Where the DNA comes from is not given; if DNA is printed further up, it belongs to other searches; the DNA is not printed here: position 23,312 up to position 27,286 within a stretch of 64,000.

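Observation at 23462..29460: Stn/Nfn-like NuoE-NuoF-(GltD-NuoG) module with a catalytically dead molybdopterin domain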

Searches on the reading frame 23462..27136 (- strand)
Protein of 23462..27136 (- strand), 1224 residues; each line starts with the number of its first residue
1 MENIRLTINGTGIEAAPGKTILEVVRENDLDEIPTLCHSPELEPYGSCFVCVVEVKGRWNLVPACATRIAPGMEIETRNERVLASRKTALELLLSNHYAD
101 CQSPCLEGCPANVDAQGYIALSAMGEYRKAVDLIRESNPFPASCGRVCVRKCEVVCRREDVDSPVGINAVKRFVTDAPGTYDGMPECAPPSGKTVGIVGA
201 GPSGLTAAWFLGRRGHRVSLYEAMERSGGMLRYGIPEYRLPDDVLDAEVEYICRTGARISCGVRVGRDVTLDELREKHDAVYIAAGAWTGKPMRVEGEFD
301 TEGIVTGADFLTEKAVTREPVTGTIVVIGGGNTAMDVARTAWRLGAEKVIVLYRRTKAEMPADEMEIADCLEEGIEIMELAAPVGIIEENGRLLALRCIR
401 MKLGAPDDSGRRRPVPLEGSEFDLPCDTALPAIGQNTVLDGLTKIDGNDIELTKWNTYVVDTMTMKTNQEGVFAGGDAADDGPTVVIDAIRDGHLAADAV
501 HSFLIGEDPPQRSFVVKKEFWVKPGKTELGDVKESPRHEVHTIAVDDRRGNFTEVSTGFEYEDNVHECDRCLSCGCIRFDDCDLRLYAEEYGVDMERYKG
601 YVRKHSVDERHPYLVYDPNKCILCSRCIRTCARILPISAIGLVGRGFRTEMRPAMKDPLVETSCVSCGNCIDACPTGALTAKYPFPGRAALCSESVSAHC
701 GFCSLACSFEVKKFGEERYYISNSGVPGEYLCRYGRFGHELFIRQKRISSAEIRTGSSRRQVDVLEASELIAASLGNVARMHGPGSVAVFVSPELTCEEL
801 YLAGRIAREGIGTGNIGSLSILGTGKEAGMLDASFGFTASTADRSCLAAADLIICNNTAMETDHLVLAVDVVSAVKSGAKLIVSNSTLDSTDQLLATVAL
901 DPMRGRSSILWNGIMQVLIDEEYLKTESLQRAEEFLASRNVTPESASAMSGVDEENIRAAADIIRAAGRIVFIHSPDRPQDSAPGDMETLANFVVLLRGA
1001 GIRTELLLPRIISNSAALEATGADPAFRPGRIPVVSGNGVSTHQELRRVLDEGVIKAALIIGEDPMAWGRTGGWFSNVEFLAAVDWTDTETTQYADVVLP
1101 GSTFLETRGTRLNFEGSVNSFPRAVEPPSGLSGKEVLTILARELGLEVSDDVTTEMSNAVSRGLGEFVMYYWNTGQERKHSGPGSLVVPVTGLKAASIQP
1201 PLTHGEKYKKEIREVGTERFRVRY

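Call 8: search_protein_families(library=pfam, proteins=[window:23462-27133:-], max_evalue=0.01)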
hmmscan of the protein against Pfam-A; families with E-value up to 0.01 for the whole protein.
window:23462-27133:- (1223 aa): 25 families
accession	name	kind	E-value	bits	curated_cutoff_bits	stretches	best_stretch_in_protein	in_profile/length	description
PF07992.20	Pyr_redox_2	-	8.8e-28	98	26.1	1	194-492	3-291/291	Pyridine nucleotide-disulphide oxidoreductase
PF14691.11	Fer4_20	-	2.1e-17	63.4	25.8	1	99-176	26-107/113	Dihydroprymidine dehydrogenase domain II, 4Fe-4S cluster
PF13510.11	Fer2_4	-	5.4e-17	62.1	22.8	1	2-78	3-81/82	2Fe-2S iron-sulfur cluster binding domain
PF00384.28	Molybdopterin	-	5e-14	52.5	24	1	765-1127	21-337/353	Molybdopterin oxidoreductase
PF22117.2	Fer4_Nqo3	-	3.6e-10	40.3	27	1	613-679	4-67/67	NADH-quinone oxidoreductase subunit 3, ferredoxin-like domain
PF13450.12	NAD_binding_8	-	2.1e-09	37.9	21.9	1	196-233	1-38/68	NAD(P)-binding Rossmann-like domain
PF13738.12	Pyr_redox_3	-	1.2e-08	35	30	1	320-360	163-202/305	Pyridine nucleotide-disulphide oxidoreductase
PF12838.12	Fer4_7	-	3.2e-07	31.1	27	2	619-677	1-52/52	4Fe-4S dicluster domain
PF00070.33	Pyr_redox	-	1.2e-06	29.4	22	0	324-372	2-48/82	Pyridine nucleotide-disulphide oxidoreductase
PF13187.11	Fer4_9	-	2.3e-06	28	27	1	619-677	1-51/52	4Fe-4S dicluster domain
PF00037.32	Fer4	-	6.2e-06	26.2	21.1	1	660-679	5-24/24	4Fe-4S binding domain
PF12837.12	Fer4_6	-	5.6e-05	23.3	25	2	614-631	3-20/24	4Fe-4S binding domain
PF01266.30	DAO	-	8.8e-05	22.6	27.9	1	194-226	2-34/353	FAD dependent oxidoreductase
PF13237.11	Fer4_10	-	0.00014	22.1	25.5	1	613-674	2-53/53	4Fe-4S dicluster domain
PF14697.11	Fer4_21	-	0.00015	22.2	35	1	616-677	4-56/59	4Fe-4S dicluster domain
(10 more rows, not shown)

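Call 10: find_homologous_proteins(query=window:23462-27133:-)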
Query window:23462-27133:- (1223 aa): 7969 proteins with E <= 0.001 among 8000 candidates; the best 120 are listed.
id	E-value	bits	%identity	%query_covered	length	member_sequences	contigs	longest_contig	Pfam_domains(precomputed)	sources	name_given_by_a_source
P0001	0.0e+0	2746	97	100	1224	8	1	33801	PF13510.12,PF00384.28,PF13450.13,PF14691.12,PF07992.21,PF00070.34,PF00037.33,PF13738.13,PF12838.13,PF22117.3,PF13187.12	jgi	-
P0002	0.0e+0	2296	79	100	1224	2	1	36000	PF13510.12,PF00384.28,PF13450.13,PF14691.12,PF07992.21,PF00070.34,PF00037.33,PF02826.26,PF13738.13,PF22117.3,PF13187.12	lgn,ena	-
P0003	0.0e+0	2218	76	100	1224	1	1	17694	PF13510.12,PF00384.28,PF13450.13,PF14691.12,PF07992.21,PF00070.34,PF13738.13,PF22117.3,PF13187.12,PF12831.14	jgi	jgi:formate dehydrogenase major subunit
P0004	0.0e+0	2121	74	100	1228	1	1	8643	PF13510.12,PF00384.28,PF13450.13,PF14691.12,PF07992.21,PF00037.33,PF13738.13,PF12838.13,PF22117.3,PF13187.12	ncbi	-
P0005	0.0e+0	2117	74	100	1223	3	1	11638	PF13510.12,PF00384.28,PF13450.13,PF14691.12,PF07992.21,PF00070.34,PF13738.13,PF22117.3,PF13237.12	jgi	jgi:formate dehydrogenase major subunit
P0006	0.0e+0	2066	72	100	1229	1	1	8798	PF13510.12,PF00384.28,PF13450.13,PF14691.12,PF07992.21,PF00070.34,PF00037.33,PF13738.13,PF12838.13,PF22117.3,PF12831.14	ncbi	ncbi:FAD-dependent oxidoreductase [Planctomycetota bacterium]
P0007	0.0e+0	2060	71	100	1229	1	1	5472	PF13510.12,PF00384.28,PF13450.13,PF14691.12,PF07992.21,PF00037.33,PF13738.13,PF22117.3,PF13187.12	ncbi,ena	-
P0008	0.0e+0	2053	71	100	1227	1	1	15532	PF13510.12,PF00384.28,PF13450.13,PF14691.12,PF00111.33,PF07992.21,PF00037.33,PF13738.13,PF12838.13,PF22117.3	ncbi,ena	-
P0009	0.0e+0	2053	72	100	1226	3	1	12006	PF13510.12,PF00384.28,PF13450.13,PF14691.12,PF07992.21,PF00037.33,PF13738.13,PF22117.3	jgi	jgi:formate dehydrogenase major subunit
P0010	0.0e+0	2052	71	100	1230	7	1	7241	PF13510.12,PF00384.28,PF13450.13,PF14691.12,PF07992.21,PF00070.34,PF00037.33,PF13738.13,PF12838.13,PF22117.3,PF13187.12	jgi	-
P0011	0.0e+0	2052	71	100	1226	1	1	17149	PF13510.12,PF00384.28,PF13450.13,PF14691.12,PF07992.21,PF00037.33,PF13738.13,PF22117.3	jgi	jgi:formate dehydrogenase major subunit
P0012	0.0e+0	2043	70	100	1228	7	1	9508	PF01266.31,PF13510.12,PF00384.28,PF13450.13,PF14691.12,PF07992.21,PF00070.34,PF00037.33,PF13738.13,PF12838.13,PF22117.3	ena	-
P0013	0.0e+0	2036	70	100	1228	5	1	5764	PF13510.12,PF00384.28,PF13450.13,PF14691.12,PF07992.21,PF00037.33,PF13738.13,PF12838.13,PF22117.3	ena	-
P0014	0.0e+0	2034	71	100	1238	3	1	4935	PF13510.12,PF00384.28,PF13450.13,PF14691.12,PF07992.21,PF00037.33,PF13738.13,PF12838.13,PF22117.3,PF13187.12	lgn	-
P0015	0.0e+0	2033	70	100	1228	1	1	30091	PF01266.31,PF13510.12,PF00384.28,PF13450.13,PF14691.12,PF07992.21,PF00070.34,PF00037.33,PF13738.13,PF22117.3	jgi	-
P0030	0.0e+0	2014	70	100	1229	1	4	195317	PF13510.12,PF00384.28,PF13450.13,PF14691.12,PF00111.33,PF07992.21,PF00037.33,PF13738.13,PF12838.13,PF22117.3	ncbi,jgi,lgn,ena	-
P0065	0.0e+0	1970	69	100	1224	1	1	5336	PF13510.12,PF00384.28,PF13450.13,PF14691.12,PF07992.21,PF00037.33,PF22117.3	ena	-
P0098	0.0e+0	1919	67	100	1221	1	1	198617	PF13510.12,PF00384.28,PF13450.13,PF14691.12,PF07992.21,PF13738.13,PF22117.3,PF13187.12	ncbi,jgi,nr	ncbi:MAG: hypothetical protein AVO35_06960 [Candidatus Aegiribacteria sp. MLS_C]|nr:MAG: hypothetica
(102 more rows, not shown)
